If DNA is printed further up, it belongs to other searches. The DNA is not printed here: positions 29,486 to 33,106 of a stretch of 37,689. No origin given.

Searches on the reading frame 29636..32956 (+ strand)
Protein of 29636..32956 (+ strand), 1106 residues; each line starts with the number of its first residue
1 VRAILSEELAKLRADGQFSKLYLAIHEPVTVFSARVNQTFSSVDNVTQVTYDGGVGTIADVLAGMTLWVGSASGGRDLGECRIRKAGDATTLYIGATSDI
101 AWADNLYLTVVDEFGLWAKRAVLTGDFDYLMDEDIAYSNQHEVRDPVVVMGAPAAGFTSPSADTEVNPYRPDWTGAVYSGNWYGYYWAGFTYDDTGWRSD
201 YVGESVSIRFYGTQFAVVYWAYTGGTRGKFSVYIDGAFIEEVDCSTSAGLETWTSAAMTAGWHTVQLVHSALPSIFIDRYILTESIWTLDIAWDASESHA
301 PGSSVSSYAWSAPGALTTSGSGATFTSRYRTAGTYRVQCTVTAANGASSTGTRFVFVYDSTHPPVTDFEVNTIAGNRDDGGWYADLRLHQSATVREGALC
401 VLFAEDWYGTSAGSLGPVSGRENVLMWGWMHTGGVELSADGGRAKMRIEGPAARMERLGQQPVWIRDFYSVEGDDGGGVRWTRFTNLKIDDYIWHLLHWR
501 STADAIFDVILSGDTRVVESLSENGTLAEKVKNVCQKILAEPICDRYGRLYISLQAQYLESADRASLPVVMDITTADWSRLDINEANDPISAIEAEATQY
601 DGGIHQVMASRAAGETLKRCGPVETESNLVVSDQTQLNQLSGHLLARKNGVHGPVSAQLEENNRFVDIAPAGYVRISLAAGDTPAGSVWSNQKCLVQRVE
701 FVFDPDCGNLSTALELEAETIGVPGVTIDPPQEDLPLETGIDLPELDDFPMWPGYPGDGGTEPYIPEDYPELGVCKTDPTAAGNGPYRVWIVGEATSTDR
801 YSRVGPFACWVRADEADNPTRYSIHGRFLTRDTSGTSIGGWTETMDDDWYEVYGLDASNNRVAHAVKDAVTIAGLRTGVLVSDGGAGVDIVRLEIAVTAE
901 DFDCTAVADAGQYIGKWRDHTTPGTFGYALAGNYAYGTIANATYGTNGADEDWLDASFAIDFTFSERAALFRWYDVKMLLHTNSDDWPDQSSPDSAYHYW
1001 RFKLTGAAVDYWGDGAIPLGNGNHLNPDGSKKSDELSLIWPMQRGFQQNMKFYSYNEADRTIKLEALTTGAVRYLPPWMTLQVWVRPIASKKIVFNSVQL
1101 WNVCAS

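Call 32: search_protein_families(library=pfam, proteins=[window:29636-32956:+], max_evalue=0.001)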
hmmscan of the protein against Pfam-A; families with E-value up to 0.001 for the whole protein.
window:29636-32956:+ (1106 aa): 3 families
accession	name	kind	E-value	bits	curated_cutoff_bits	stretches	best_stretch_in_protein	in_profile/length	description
PF18911.6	PKD_4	-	1.2e-05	25.7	27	1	291-351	20-79/85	PKD domain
PF17996.7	CE2_N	-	6.9e-05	23.3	27.9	1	192-269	8-82/108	Carbohydrate esterase 2 N-terminal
PF00801.26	PKD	-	0.00032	21.1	23.5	0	306-354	30-78/80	PKD domain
